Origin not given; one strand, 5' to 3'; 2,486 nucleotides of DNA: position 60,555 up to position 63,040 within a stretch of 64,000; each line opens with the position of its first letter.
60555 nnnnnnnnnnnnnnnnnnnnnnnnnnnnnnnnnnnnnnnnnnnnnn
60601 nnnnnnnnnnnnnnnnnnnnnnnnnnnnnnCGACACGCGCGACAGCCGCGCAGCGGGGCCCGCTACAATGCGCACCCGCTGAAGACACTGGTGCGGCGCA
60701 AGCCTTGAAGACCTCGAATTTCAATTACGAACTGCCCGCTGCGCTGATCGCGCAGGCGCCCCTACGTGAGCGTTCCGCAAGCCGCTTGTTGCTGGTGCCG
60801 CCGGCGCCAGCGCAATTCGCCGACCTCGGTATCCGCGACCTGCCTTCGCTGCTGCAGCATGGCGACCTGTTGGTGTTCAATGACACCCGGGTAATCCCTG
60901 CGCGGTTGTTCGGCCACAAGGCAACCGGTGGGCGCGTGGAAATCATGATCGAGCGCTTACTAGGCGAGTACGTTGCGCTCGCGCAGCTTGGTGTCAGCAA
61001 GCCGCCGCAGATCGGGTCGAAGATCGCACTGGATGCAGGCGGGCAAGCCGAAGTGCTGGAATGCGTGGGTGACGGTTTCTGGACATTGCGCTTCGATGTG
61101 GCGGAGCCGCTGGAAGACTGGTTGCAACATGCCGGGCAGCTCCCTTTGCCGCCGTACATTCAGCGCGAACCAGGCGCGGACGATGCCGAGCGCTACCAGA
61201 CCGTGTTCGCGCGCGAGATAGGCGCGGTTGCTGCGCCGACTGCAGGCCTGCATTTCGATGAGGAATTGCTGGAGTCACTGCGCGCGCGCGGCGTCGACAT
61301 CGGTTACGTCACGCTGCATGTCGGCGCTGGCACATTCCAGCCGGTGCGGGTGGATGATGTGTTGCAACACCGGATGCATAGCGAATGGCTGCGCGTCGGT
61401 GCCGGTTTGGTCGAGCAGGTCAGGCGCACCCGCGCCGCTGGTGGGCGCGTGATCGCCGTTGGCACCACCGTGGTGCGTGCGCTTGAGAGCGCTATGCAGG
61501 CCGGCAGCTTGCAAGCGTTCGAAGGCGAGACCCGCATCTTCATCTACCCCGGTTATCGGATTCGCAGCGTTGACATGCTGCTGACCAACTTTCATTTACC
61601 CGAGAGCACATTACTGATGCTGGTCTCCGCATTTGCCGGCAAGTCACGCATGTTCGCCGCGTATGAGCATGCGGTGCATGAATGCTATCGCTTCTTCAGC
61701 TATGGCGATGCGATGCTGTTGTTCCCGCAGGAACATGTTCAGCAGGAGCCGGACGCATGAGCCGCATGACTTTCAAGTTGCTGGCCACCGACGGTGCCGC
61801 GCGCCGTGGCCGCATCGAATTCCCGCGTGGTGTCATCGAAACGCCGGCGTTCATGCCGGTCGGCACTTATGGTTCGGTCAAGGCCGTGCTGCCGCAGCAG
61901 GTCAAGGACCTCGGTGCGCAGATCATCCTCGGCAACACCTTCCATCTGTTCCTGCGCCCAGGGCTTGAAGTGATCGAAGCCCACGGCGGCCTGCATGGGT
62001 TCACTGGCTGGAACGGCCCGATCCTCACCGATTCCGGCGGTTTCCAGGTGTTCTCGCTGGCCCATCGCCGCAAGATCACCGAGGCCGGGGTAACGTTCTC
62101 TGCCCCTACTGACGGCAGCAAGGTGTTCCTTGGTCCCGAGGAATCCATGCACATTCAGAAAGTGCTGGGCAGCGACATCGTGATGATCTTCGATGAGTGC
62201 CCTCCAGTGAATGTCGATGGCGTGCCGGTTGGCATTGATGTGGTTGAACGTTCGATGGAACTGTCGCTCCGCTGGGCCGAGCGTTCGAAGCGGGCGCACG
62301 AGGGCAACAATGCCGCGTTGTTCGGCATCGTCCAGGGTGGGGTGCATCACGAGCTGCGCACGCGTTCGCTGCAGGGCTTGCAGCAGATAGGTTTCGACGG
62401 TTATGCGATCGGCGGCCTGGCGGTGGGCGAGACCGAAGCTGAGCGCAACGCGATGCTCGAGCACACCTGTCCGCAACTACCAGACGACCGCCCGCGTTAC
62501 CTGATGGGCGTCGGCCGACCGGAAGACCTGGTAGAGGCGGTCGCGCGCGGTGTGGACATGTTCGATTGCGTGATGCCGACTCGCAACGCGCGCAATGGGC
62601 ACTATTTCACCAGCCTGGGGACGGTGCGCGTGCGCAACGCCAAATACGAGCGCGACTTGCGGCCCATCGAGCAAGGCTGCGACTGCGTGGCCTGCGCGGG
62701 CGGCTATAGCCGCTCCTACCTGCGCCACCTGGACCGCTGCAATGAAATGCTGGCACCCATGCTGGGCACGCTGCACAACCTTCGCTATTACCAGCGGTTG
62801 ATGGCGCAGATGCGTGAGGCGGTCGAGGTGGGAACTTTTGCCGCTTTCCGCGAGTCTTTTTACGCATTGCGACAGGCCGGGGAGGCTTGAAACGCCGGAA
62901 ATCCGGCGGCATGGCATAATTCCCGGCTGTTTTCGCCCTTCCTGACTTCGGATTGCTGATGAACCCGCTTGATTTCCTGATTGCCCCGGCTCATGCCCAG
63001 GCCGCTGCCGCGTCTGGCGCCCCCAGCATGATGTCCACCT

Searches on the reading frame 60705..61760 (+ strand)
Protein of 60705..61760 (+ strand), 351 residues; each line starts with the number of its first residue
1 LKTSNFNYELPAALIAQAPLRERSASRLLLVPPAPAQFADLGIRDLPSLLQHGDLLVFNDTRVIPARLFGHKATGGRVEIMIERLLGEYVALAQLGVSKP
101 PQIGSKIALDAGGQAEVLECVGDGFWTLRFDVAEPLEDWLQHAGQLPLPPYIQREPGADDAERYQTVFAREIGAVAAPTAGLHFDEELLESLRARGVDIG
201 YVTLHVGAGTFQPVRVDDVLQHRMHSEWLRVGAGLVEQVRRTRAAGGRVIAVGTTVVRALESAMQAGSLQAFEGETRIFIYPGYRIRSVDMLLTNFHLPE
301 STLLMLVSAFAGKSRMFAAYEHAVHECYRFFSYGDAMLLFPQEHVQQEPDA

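Call 11: search_protein_families(library=pfam, proteins=[window:60705-61760:+])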
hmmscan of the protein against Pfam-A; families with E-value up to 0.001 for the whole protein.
window:60705-61760:+ (351 aa): 1 family
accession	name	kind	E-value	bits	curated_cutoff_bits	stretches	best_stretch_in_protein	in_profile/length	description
PF02547.20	Queuosine_synth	-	1.3e-128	429.2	25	1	3-339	1-322/322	Queuosine biosynthesis protein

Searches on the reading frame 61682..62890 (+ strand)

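Call 11: search_protein_families(library=pfam, proteins=[window:61682-62890:+])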
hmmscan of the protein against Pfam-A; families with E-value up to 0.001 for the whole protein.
window:61682-62890:+ (402 aa): 1 family
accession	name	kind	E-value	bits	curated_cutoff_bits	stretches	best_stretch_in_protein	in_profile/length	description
PF01702.25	TGT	-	1e-155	518.7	26.3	1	38-397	2-355/357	Queuine tRNA-ribosyltransferase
